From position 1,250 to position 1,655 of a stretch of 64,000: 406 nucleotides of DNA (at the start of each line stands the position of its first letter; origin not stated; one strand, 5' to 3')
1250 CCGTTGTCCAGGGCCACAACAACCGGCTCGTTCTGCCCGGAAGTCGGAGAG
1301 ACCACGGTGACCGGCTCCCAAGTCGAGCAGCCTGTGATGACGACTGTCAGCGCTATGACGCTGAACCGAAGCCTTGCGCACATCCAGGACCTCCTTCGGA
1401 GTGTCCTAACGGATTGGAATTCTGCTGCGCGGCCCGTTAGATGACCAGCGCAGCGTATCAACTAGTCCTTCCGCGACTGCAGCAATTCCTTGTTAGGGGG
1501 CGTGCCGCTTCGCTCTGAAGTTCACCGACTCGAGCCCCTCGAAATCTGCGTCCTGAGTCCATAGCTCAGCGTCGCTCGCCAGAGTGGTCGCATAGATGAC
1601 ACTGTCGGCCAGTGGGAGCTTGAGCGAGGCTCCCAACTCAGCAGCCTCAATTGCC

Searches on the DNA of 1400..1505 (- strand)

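Call 43: build_rna_model(alignment_id=A2)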
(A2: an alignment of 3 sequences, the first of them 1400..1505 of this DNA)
Model R1 built from alignment A2 (3 sequences, 106 columns); structure: RNAalifold consensus.
model positions 106; base pairs 32; branch points 1; effective number of sequences 1.23; information 0.59 bits per position. Calibrated on 0.2 Mb of random sequence (short: E-values are rough).
structure used (alignment columns):
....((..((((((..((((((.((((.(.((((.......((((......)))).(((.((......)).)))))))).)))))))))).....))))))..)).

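Call 44: search_with_rna_model(model_id=R1, sources=[window, L002, L003, L004, L005, L006, L007], max_evalue=10)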
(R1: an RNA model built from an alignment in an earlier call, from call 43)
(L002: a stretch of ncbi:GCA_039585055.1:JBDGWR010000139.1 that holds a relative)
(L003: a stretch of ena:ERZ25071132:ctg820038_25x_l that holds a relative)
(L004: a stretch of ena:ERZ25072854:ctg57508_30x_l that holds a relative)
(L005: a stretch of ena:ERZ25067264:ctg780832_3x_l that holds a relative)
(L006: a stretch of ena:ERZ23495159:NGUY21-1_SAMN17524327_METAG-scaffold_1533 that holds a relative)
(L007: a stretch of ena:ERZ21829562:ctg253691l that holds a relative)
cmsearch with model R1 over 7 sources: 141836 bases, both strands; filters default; matches with E-value up to 10: 7.
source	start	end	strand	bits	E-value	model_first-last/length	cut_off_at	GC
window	1400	1505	-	115.3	1.1e-29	1-106/106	no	0.57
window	3007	3112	-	112.4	7.6e-29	1-106/106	no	0.59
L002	1717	1822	+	107.8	1.5e-27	1-106/106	no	0.59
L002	110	215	+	104.8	1e-26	1-106/106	no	0.58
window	2168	2267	-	87.3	8.4e-22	1-106/106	no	0.61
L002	955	1054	+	87.3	8.4e-22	1-106/106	no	0.61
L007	8049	8122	+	12.1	1.1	1-106/106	no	0.66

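Call 57: search_with_rna_model(model_id=R1, sources=[L008, L009, L010, L011, L012, L013, L014, L015, L016, L017, L018, L019, L020, L021, L022, L023, L024, L025, L026, L027, L028, L029, L030, L031, L032, L033, L034, L035, L036, L037, L038, L039, L040, L041, L042, L043, L044, L045, L046, L047, L048, L049, L050, L051, L052, L053, L054, L055, L056, L057, L058, L059, L060, L061, L062, L063, L064, L065, L066, L067, L068, L069, L070, L071, L072, L073, L074, L075, L076, L077, L078, L079, L080, L081, L082, L083, L084, L085, L086], max_evalue=0.001, make_alignment=true)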
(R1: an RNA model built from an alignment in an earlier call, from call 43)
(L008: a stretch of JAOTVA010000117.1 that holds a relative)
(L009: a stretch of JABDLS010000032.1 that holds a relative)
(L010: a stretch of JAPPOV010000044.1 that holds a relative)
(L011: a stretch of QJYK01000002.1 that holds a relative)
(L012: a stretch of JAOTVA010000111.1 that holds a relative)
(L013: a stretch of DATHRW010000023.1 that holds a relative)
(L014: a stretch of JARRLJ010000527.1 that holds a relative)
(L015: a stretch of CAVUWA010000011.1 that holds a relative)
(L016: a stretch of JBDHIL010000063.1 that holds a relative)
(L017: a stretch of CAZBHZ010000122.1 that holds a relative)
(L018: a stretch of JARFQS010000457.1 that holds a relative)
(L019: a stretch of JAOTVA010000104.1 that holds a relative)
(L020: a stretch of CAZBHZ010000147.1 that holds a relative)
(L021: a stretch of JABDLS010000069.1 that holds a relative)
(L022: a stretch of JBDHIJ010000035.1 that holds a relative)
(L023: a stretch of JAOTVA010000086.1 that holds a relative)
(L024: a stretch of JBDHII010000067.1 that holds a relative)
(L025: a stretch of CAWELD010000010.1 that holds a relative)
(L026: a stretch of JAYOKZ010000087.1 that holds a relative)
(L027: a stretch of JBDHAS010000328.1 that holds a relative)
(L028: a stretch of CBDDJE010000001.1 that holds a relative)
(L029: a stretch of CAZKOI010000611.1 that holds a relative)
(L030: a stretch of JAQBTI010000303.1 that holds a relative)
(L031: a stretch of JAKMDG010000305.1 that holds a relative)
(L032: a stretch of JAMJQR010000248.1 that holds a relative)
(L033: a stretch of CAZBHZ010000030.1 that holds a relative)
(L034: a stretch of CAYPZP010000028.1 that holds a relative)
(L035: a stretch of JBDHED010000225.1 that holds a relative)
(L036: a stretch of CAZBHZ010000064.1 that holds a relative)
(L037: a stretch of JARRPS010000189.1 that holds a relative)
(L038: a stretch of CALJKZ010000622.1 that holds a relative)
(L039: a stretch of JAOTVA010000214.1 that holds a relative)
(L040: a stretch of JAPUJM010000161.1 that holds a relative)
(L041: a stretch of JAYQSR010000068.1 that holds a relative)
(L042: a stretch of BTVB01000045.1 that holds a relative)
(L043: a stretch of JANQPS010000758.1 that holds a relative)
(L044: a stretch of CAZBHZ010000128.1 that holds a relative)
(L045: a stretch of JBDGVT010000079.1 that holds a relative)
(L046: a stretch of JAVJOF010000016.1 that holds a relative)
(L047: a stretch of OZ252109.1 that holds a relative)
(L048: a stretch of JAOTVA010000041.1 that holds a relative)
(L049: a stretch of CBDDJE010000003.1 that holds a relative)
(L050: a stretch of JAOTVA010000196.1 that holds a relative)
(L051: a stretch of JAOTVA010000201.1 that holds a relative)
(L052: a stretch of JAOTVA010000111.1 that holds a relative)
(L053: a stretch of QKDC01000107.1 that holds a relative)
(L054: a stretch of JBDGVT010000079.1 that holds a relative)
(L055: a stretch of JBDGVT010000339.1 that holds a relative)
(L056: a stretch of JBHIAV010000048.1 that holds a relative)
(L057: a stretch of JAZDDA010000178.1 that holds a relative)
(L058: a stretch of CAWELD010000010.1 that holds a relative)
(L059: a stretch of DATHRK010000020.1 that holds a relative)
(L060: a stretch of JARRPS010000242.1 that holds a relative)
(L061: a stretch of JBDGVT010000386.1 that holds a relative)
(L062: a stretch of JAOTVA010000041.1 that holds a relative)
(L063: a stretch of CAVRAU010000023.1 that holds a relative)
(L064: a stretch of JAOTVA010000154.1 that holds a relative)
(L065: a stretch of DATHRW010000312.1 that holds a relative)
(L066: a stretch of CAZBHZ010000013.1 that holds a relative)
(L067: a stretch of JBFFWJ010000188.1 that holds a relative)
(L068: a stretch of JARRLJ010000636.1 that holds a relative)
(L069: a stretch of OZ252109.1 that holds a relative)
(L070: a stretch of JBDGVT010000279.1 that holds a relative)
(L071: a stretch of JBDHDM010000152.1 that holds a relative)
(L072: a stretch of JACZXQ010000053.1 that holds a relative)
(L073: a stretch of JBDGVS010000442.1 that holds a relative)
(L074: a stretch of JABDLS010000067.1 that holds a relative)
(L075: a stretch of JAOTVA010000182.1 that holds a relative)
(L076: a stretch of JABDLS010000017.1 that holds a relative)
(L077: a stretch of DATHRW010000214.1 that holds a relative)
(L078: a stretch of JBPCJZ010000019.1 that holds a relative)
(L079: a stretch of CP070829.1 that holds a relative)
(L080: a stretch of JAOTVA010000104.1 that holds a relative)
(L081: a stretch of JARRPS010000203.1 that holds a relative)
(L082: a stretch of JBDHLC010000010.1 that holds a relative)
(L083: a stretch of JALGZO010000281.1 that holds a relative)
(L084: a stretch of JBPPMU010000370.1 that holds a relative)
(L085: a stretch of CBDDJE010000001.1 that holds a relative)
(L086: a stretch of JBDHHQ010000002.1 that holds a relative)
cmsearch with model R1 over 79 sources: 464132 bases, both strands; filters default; matches with E-value up to 0.001: 279.
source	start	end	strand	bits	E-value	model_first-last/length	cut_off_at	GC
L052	2886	2991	-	107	8e-27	1-106/106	no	0.62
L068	2180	2285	+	93.7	4.2e-23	1-106/106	no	0.61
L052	6702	6807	-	91.6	1.6e-22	1-106/106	no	0.6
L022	4145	4250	+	89.8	5.3e-22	1-106/106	no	0.58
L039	114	219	-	88.9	9.9e-22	1-106/106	no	0.56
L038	398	504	-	88.5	1.3e-21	1-106/106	no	0.58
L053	6914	7019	+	87.1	3e-21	1-106/106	no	0.6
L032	6633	6738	-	82.8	5e-20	1-106/106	no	0.55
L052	7582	7688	-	81.7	1e-19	1-106/106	no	0.55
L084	2374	2479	-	78.1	1e-18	1-106/106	no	0.63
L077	308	414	-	78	1.1e-18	1-106/106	no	0.64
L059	2102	2218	+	74.9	8.3e-18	1-106/106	no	0.6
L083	2316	2421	+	74.9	8.4e-18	1-106/106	no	0.59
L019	7865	7974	-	74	1.5e-17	1-106/106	no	0.65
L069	1354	1461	+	73.3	2.3e-17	1-106/106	no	0.66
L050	3331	3440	+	73.1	2.6e-17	1-106/106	no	0.65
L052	1062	1171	-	73.1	2.6e-17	1-106/106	no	0.64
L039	3443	3552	-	72.9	3.1e-17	1-106/106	no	0.66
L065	819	937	+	72.3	4.3e-17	1-106/106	no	0.6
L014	605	721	+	72.1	4.9e-17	1-106/106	no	0.58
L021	548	665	+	71.8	6e-17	1-106/106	no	0.58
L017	869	985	-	70.4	1.5e-16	1-106/106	no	0.62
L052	335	444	-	70.1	1.8e-16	1-106/106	no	0.66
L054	534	645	+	69.4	2.9e-16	1-106/106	no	0.63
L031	7469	7586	+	69.4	3e-16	1-106/106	no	0.59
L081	3725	3841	-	68.7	4.5e-16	1-106/106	no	0.65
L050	4945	5054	+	68.6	4.9e-16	1-106/106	no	0.63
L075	4121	4230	-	68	7e-16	1-106/106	no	0.66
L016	3933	4045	-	68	7.2e-16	1-106/106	no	0.62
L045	3612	3721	+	67.7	8.5e-16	1-106/106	no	0.62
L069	4856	4968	+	67.4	1.1e-15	1-106/106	no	0.61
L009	87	205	-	67.4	1.1e-15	1-106/106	no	0.6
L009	900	1009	-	67.1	1.3e-15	1-106/106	no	0.63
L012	1511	1629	-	66.7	1.6e-15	1-106/106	no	0.62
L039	1779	1897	-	66.3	2.1e-15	1-106/106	no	0.6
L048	5110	5219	+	66.3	2.1e-15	1-106/106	no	0.58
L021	3856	3974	+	66.2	2.3e-15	1-106/106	no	0.62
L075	1475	1584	-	66.1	2.4e-15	1-106/106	no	0.62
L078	5374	5489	-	66.1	2.4e-15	1-106/106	no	0.59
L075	4942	5059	-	65.6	3.3e-15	1-106/106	no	0.61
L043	725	841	-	65.6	3.3e-15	1-106/106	no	0.56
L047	7429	7554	+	65.6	3.4e-15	1-106/106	no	0.57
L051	2147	2259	+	65.2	4.3e-15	1-106/106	no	0.64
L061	2655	2763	+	65.2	4.3e-15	1-106/106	no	0.6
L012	219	328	-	65.1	4.6e-15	1-106/106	no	0.59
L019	2974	3083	-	65.1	4.7e-15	1-106/106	no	0.61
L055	171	283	-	65.1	4.8e-15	1-106/106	no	0.62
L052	4427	4535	-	65.1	4.8e-15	1-106/106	no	0.62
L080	508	617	-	65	5e-15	1-106/106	no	0.65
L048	6562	6680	+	64.9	5.3e-15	1-106/106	no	0.59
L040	1750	1877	-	64.7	5.9e-15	1-106/106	no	0.62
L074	5321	5439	+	64.4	7.2e-15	1-106/106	no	0.62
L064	6707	6816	+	63.9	1e-14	1-106/106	no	0.6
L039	2546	2657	-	63.7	1.2e-14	1-106/106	no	0.62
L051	1447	1556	+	63.6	1.2e-14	1-106/106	no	0.61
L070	340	452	-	63.6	1.2e-14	1-106/106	no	0.6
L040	400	511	-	63.6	1.3e-14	1-106/106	no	0.59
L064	635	744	+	62.9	1.9e-14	1-106/106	no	0.62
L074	3798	3916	+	62.9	2e-14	1-106/106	no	0.57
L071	3297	3415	-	62.8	2e-14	1-106/106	no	0.58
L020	351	467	+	62.8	2.1e-14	1-106/106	no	0.59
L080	2268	2385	-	62.7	2.3e-14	1-106/106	no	0.62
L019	4511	4620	-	62.7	2.3e-14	1-106/106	no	0.62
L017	1521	1638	-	62.5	2.5e-14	1-106/106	no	0.58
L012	1108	1235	-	62.5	2.6e-14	1-106/106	no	0.64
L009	1771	1889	-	62.4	2.7e-14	1-106/106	no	0.61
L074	6209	6318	+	62.3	2.9e-14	1-106/106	no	0.61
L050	7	132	+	62.2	3.1e-14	1-106/106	no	0.63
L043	1311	1427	-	62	3.5e-14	1-106/106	no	0.6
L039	940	1059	-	61.9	3.8e-14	1-106/106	no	0.57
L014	1469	1595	+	61.6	4.4e-14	1-106/106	no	0.63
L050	2519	2628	+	61.4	5.1e-14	1-106/106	no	0.63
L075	537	650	-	61.4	5.3e-14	1-106/106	no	0.63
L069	3418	3523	+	61.4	5.3e-14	1-106/106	no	0.58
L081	1062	1170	-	61.1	6.1e-14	1-106/106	no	0.64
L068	2860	2978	+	61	6.7e-14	1-106/106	no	0.61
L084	283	396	-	60.7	8.2e-14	1-106/106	no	0.6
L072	1375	1485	-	60.6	8.5e-14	1-106/106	no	0.58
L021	7180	7289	+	60.4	1e-13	1-106/106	no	0.63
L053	3431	3559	+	60.3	1e-13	1-106/106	no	0.62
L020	1071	1184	+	60.2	1.1e-13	1-106/106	no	0.6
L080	1376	1493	-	60.1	1.2e-13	1-106/106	no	0.53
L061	1136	1248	+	60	1.3e-13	1-106/106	no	0.65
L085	2071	2189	+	60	1.3e-13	1-106/106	no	0.52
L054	6108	6224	+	59.6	1.6e-13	1-106/106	no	0.55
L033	700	813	+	59.6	1.7e-13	1-106/106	no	0.61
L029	847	963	-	59.5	1.7e-13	1-106/106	no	0.61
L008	443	560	+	59.5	1.8e-13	1-106/106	no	0.57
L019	2346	2455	-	59.5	1.8e-13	1-106/106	no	0.6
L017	44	156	-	59.4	1.9e-13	1-106/106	no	0.68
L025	7003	7131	+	59.3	1.9e-13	1-106/106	no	0.61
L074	4563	4681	+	59.2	2.1e-13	1-106/106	no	0.56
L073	2042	2156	+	59.2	2.2e-13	1-106/106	no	0.63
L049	417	535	+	59.1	2.3e-13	1-106/106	no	0.6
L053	3766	3893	+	59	2.4e-13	1-106/106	no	0.65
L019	1135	1253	-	58.9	2.6e-13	1-106/106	no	0.58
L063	2162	2277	-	58.9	2.7e-13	1-106/106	no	0.62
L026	5242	5359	-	58.8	2.8e-13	1-106/106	no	0.58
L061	353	466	+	58.8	2.8e-13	1-106/106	no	0.64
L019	275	389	-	58.6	3.2e-13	1-106/106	no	0.58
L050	4100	4226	+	58.6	3.2e-13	1-106/106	no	0.64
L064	3076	3202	+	58.5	3.3e-13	1-106/106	no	0.63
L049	1785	1903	+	58.5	3.3e-13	1-106/106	no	0.61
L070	1315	1428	-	58.4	3.6e-13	1-106/106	no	0.58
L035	4193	4303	+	58.4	3.7e-13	1-106/106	no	0.6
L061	1774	1891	+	58.3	3.8e-13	1-106/106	no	0.58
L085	5778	5896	+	58.2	4e-13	1-106/106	no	0.61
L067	7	123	-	58.1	4.3e-13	1-106/106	no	0.6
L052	2079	2206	-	57.9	4.8e-13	1-106/106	no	0.62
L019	1713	1830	-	57.9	4.9e-13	1-106/106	no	0.58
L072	5253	5379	-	57.8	5.1e-13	1-106/106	no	0.57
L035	842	958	+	57.7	5.8e-13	1-106/106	no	0.59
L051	3367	3476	+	57.6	5.8e-13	1-106/106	no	0.65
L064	4672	4797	+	57.5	6.2e-13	1-106/106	no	0.63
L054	1805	1912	+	57.5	6.3e-13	1-106/106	no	0.6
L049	4899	5017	+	57.4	6.7e-13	1-106/106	no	0.59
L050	1601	1710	+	57.4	6.8e-13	1-106/106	no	0.63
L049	5522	5640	+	57.3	7.1e-13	1-106/106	no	0.59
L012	2158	2276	-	57.2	7.7e-13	1-106/106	no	0.59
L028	821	939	+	57.2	7.8e-13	1-106/106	no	0.58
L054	4514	4641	+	57.2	8e-13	1-106/106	no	0.59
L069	2103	2229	+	57.1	8.1e-13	1-106/106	no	0.6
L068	181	293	+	57.1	8.2e-13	1-106/106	no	0.6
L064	3754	3882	+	57.1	8.2e-13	1-106/106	no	0.64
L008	5004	5117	+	56.9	9.1e-13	1-106/106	no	0.61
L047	3805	3931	+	56.9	9.6e-13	1-106/106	no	0.62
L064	2342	2459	+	56.7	1.1e-12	1-106/106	no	0.55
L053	163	290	+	56.7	1.1e-12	1-106/106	no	0.62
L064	5753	5870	+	56.5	1.2e-12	1-106/106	no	0.65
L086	113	225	-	56.4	1.3e-12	1-106/106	no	0.61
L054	3767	3871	+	56.4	1.3e-12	1-106/106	no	0.57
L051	4158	4272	+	56.1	1.6e-12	1-106/106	no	0.6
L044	899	1013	-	56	1.7e-12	1-106/106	no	0.59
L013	1015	1141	+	55.4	2.5e-12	1-106/106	no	0.65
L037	861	973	+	55.4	2.5e-12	1-106/106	no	0.59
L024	1813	1930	+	55.4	2.5e-12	1-106/106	no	0.62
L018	746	862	-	55.3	2.6e-12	1-106/106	no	0.62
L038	2251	2369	-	55.2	2.9e-12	1-106/106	no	0.57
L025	2384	2509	+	55.1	3e-12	1-106/106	no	0.66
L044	14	126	-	55.1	3e-12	1-106/106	no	0.58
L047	1926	2036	+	55.1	3.1e-12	1-106/106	no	0.64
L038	1689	1807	-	54.7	3.8e-12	1-106/106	no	0.55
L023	631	743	+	54.7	3.9e-12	1-106/106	no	0.61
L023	1174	1277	+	54.7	3.9e-12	1-106/106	no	0.61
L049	2478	2595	+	54.6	4.1e-12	1-106/106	no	0.6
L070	2242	2354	-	54.6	4.3e-12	1-106/106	no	0.64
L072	4480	4591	-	54.5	4.3e-12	1-106/106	no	0.6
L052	3746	3858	-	54.1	5.8e-12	1-106/106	no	0.61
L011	3028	3135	+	54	6.1e-12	1-106/106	no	0.59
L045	2220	2333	+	53.9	6.5e-12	1-106/106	no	0.59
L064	1465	1583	+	53.7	7.5e-12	1-106/106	no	0.62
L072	6664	6789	-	53.5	8.6e-12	1-106/106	no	0.59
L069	4181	4309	+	53.3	9.8e-12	1-106/106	no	0.64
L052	5788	5917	-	53.2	1e-11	1-106/106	no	0.6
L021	4218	4336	+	53.2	1e-11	1-106/106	no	0.61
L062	3069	3185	+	53.2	1.1e-11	1-106/106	no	0.62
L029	1589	1702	-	53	1.2e-11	1-106/106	no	0.57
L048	5835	5954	+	52.8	1.3e-11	1-106/106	no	0.58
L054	6984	7101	+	52.8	1.3e-11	1-106/106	no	0.59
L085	546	664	+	52.6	1.5e-11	1-106/106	no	0.55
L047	2693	2821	+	52.5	1.6e-11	1-106/106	no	0.63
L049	3431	3549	+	52.1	2.2e-11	1-106/106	no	0.6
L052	5197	5314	-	52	2.2e-11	1-106/106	no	0.54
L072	7668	7778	-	51.9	2.3e-11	1-106/106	no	0.58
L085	7103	7221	+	51.8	2.5e-11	1-106/106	no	0.58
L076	2669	2781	+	51.6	2.8e-11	1-106/106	no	0.6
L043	48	160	-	51.6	3e-11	1-106/106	no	0.61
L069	2760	2886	+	51.3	3.5e-11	1-106/106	no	0.62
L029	21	134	-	51.3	3.6e-11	1-106/106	no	0.63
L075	3333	3451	-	51.2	3.8e-11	1-106/106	no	0.61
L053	1938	2013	+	51.2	3.8e-11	1-106/106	no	0.58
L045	653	762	+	51.1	4e-11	1-106/106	no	0.56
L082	158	273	+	51.1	4e-11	1-106/106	no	0.63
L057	3450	3575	+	51.1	4.1e-11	1-106/106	no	0.63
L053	1058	1181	+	51.1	4.1e-11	1-106/106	no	0.65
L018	2743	2856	-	51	4.3e-11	1-106/106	no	0.61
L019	5338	5469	-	50.8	4.9e-11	1-106/106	no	0.57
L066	247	351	-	50.8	5e-11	1-106/106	no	0.61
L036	7036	7147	+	50.8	5e-11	1-100/106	3'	0.59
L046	1739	1857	+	50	8.4e-11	1-106/106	no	0.62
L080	2970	3076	-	49.8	9.4e-11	1-106/106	no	0.6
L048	4246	4365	+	49.5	1.2e-10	1-106/106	no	0.59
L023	3411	3520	+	49.2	1.4e-10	1-106/106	no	0.62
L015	2815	2931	-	49.2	1.4e-10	1-106/106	no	0.68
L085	2995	3114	+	49.1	1.5e-10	1-106/106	no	0.59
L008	2841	2957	+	48.9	1.6e-10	1-106/106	no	0.57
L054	7684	7812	+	48.8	1.8e-10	1-106/106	no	0.64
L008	7582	7691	+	48.7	1.8e-10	1-106/106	no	0.63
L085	1254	1370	+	48.4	2.3e-10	1-106/106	no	0.62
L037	1386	1482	+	48.2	2.5e-10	1-106/106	no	0.65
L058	7119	7245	+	48.2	2.6e-10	1-106/106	no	0.63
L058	6034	6163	+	48.2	2.7e-10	1-106/106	no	0.59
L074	2446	2560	+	48.1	2.7e-10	1-106/106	no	0.61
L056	57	183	+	48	3e-10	1-106/106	no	0.61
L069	6675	6804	+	47.8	3.4e-10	1-106/106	no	0.57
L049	7171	7289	+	47.7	3.6e-10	1-106/106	no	0.6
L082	3825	3937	+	47.5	4.1e-10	1-106/106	no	0.6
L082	1946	2058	+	47.1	5.2e-10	1-106/106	no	0.63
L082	1079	1207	+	47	5.6e-10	1-106/106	no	0.59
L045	5112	5226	+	46.8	6.6e-10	1-106/106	no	0.58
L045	2856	2974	+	46.7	7e-10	1-106/106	no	0.58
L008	5834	5943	+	46.6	7.4e-10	1-106/106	no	0.61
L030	1481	1593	-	46.5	7.9e-10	1-106/106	no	0.64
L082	4471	4584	+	46.2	9.4e-10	1-106/106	no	0.61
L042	4327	4454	-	45.6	1.4e-09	1-106/106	no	0.62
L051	576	689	+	45.4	1.6e-09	1-106/106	no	0.63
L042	1660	1789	-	45.3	1.7e-09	1-106/106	no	0.61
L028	2832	2950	+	45.2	1.8e-09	1-106/106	no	0.62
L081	4979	5078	-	44.7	2.5e-09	1-106/106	no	0.6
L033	5257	5371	+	44.3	3.3e-09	1-106/106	no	0.64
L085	4425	4543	+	44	3.9e-09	1-106/106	no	0.58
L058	4675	4803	+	43.9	4.3e-09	1-106/106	no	0.59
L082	5217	5333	+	43.9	4.3e-09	1-106/106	no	0.63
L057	7361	7471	+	43.9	4.4e-09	1-106/106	no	0.61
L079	5715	5827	+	43.3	6.1e-09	1-106/106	no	0.59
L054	5330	5446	+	43.3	6.1e-09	1-106/106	no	0.61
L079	7106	7236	+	43.3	6.4e-09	1-106/106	no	0.64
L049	6328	6446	+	42.9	7.8e-09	1-106/106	no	0.61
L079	6262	6373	+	42.7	9.5e-09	1-106/106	no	0.64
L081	2291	2396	-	42.6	1e-08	1-106/106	no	0.6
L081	5475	5572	-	42.3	1.2e-08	1-106/106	no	0.64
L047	4528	4655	+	41.2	2.4e-08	1-106/106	no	0.66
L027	1837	1963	-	41.2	2.5e-08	1-106/106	no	0.58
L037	4462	4570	+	40.9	3e-08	1-106/106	no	0.61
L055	1549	1659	-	40.9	3e-08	1-106/106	no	0.61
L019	3671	3797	-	40.8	3.1e-08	1-106/106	no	0.6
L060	666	791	-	40.4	4e-08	1-106/106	no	0.55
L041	1899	2003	+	40.2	4.6e-08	1-106/106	no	0.65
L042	4967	5143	-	40.1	4.9e-08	1-106/106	no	0.65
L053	2610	2804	+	40.1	5.1e-08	1-106/106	no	0.6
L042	3644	3771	-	39.9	5.7e-08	1-106/106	no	0.63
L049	2860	3046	+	39.8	6.2e-08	1-106/106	no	0.7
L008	3589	3703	+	39.5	7.2e-08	1-106/106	no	0.61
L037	1814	1914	+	39.5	7.5e-08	1-106/106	no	0.63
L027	1142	1260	-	38.9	1.1e-07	1-106/106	no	0.6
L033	6221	6334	+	38.7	1.2e-07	1-106/106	no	0.64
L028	2131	2248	+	38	2e-07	1-106/106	no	0.61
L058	2358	2487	+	37.3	3e-07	1-106/106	no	0.58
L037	3125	3224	+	37.3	3e-07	1-106/106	no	0.62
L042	812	939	-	37.2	3.1e-07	1-106/106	no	0.62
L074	1580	1771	+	37.2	3.2e-07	1-106/106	no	0.66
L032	5100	5212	-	37.2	3.3e-07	1-106/106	no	0.6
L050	677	787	+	36.9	4e-07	1-106/106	no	0.61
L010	1069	1180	-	36.8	4.1e-07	1-106/106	no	0.58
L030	2362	2451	-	36.1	6.4e-07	14-96/106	no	0.66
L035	4624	4818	+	36.1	6.5e-07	1-106/106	no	0.59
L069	5774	5901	+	35.9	7.3e-07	1-106/106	no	0.59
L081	2893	2992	-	35.7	8.6e-07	1-106/106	no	0.6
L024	4406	4535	+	35.6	8.8e-07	1-106/106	no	0.62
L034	20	130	+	35.2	1.1e-06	1-106/106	no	0.58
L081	5974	6072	-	35.2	1.2e-06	1-106/106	no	0.65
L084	4095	4171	-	34.9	1.4e-06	1-106/106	no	0.66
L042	2460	2587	-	34.6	1.8e-06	1-106/106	no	0.61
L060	1470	1567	-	34.4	1.9e-06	1-106/106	no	0.63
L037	2414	2513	+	34.3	2.1e-06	1-106/106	no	0.64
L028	4453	4571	+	34.1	2.3e-06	1-106/106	no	0.58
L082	2996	3102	+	33.4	3.7e-06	1-106/106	no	0.64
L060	106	235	-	33.4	3.9e-06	1-106/106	no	0.65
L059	3237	3358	+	33.1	4.5e-06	1-106/106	no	0.63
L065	2492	2569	+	32.7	5.8e-06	1-106/106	no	0.69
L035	3557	3676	+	32.4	7.3e-06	1-106/106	no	0.56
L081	1909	2004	-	32.3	7.8e-06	1-106/106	no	0.66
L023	1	107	+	32.3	7.9e-06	1-106/106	no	0.64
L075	1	86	-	32.2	8.2e-06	1-82/106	3'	0.65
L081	241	348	-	30.6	2.3e-05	1-106/106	no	0.64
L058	7793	7918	+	29.7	4.1e-05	1-106/106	no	0.64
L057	4310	4412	+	29.5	4.6e-05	1-106/106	no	0.57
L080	3633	3759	-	29.3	5.5e-05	1-106/106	no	0.58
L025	4589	4714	+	29.2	5.7e-05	1-106/106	no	0.62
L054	1093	1200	+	29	6.6e-05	1-106/106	no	0.64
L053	6048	6170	+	28.8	7.4e-05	1-106/106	no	0.63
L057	6341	6447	+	28.3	0.0001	1-106/106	no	0.6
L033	1563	1672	+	28.1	0.00011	1-106/106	no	0.57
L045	4305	4361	+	27.7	0.00015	1-106/106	no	0.47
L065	33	160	+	27.4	0.00018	1-106/106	no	0.66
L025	3106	3221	+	27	0.00024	1-106/106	no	0.59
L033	2500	2607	+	26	0.00045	1-106/106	no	0.62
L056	1462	1546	+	25.5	0.00063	1-106/106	no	0.74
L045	1286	1399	+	25.4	0.00067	1-106/106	no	0.61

Alignment A5: 150 matches aligned to the model, 215 columns, each read 5' to 3' on its own strand. Consensus structure (alignment columns), stored with it:
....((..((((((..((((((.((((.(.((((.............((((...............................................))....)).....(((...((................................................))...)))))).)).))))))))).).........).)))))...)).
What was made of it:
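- On Integron cassette array / CALIN: My own model R1 was used instead (calls 43, 44, 57).
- The covariance model found 279 co-oriented sites in them, spaced 0.6-1.5 kb apart (call 57).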
